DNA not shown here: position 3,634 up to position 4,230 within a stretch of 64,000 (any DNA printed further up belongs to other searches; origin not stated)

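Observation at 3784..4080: Small acidic-tailed ORF inserted between fusA and tuf with a Phd/YefM-like N-terminal motif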

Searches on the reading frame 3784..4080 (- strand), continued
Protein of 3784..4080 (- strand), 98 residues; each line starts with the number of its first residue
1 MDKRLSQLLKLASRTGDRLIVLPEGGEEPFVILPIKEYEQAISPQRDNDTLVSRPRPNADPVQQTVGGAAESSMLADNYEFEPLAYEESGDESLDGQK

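Call 70: find_homologous_proteins(query=A7, max_evalue=0.001)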
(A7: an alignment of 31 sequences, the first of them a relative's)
Query A7 (31 sequences) (157 aa, profile of the alignment): 670 proteins with E <= 0.001 among 8000 candidates; the best 120 are listed.
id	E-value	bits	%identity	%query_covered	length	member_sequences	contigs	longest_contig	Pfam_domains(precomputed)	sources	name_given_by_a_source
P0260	1.4e-51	193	47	99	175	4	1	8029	-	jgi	-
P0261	6.5e-48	181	51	100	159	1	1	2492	-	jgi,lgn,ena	-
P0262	8.6e-48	181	50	99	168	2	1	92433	-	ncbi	ncbi:MAG: hypothetical protein V1867_04620 [Candidatus Falkowbacteria bacterium]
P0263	1.5e-47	180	60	100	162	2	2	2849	-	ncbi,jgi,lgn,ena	-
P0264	1.7e-46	177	45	100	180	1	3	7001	-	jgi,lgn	-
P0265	3.7e-46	176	59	100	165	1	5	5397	-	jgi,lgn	jgi:hypothetical protein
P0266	4.1e-46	176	100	100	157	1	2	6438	-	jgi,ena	-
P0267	4.2e-46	175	48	100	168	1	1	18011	-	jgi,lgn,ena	-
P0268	6.6e-45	172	88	100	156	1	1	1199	-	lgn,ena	-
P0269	1.0e-44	171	44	100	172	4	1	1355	-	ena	-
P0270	1.1e-44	171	47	100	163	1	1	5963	-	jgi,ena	-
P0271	1.7e-44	170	45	100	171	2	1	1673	-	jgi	jgi:hypothetical protein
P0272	2.1e-44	170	47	100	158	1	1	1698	-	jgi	jgi:hypothetical protein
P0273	2.8e-44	170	47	100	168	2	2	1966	-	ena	-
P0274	5.8e-44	168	50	100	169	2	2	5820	-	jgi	jgi:hypothetical protein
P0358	6.3e-41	159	49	41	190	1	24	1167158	-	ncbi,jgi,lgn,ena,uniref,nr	ncbi:MAG: hypothetical protein A2725_04845 [Candidatus Magasanikbacteria bacterium RIFCSPHIGHO2_01_F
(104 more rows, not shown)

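Call 91: find_related_loci(query=A4, collection=viral_contigs, flank=3000)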
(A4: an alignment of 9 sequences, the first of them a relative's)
Query A4 (171 aa) in viral_contigs; peptide patterns used: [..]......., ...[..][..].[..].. (x = any residue, [..] = any of these).
51 stretches matched a pattern, but none encodes a relative of the query by tblastn (E <= 1e-3).

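Call 92: find_related_loci(query=A1, collection=viral_contigs, flank=3000)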
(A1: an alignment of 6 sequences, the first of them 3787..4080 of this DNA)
Query A1 (98 aa) in viral_contigs; peptide patterns used: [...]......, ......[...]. (x = any residue, [..] = any of these).
73 stretches matched a pattern, but none encodes a relative of the query by tblastn (E <= 1e-3).

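Call 94: search_dna_similar(query=window:3787-4080:-, collection=plasmids, mode=protein, max_evalue=0.01, max_rows=10)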
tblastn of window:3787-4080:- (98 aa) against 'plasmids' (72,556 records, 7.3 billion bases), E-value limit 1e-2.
No match.

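Call 100: find_encoding_contigs(protein=P0358, flank=4000, max_places=1)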
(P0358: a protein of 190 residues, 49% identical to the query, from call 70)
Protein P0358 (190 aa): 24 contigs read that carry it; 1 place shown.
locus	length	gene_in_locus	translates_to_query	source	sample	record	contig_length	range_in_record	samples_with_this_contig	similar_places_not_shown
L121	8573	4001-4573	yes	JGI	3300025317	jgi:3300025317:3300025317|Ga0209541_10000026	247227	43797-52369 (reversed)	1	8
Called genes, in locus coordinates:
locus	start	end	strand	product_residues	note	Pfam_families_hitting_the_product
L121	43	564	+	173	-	-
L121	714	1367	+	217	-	PF01746:tRNA_m1G_MT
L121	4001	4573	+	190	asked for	-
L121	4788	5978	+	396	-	PF00009:GTP_EFTU, PF03144:GTP_EFTU_D2, PF03143:GTP_EFTU_D3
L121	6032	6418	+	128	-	PF00338:Ribosomal_S10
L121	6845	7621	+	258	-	PF00297:Ribosomal_L3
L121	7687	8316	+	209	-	PF00573:Ribosomal_L4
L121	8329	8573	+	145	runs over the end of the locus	PF00276:Ribosomal_L23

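Call 101: find_encoding_contigs(protein=P0262, flank=4000, max_places=1)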
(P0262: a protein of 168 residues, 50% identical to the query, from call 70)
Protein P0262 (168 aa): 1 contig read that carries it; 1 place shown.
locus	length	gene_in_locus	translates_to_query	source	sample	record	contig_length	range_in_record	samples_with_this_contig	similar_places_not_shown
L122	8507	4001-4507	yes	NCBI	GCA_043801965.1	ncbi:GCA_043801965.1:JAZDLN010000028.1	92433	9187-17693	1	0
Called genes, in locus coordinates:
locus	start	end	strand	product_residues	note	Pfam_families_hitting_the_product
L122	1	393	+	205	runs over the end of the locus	PF02163:Peptidase_M50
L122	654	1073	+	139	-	PF00164:Ribosom_S12_S23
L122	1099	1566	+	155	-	PF00177:Ribosomal_S7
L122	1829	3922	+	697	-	PF00009:GTP_EFTU, PF03144:GTP_EFTU_D2, PF22042:EF-G_D2, PF14492:EFG_III, PF16658:RF3_C, PF03764:EFG_IV, PF00679:EFG_C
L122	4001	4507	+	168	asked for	-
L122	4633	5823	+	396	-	PF00009:GTP_EFTU, PF03144:GTP_EFTU_D2, PF03143:GTP_EFTU_D3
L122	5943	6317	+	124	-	PF00338:Ribosomal_S10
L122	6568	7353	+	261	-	PF00297:Ribosomal_L3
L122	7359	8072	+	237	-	PF00573:Ribosomal_L4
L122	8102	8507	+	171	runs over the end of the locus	PF00276:Ribosomal_L23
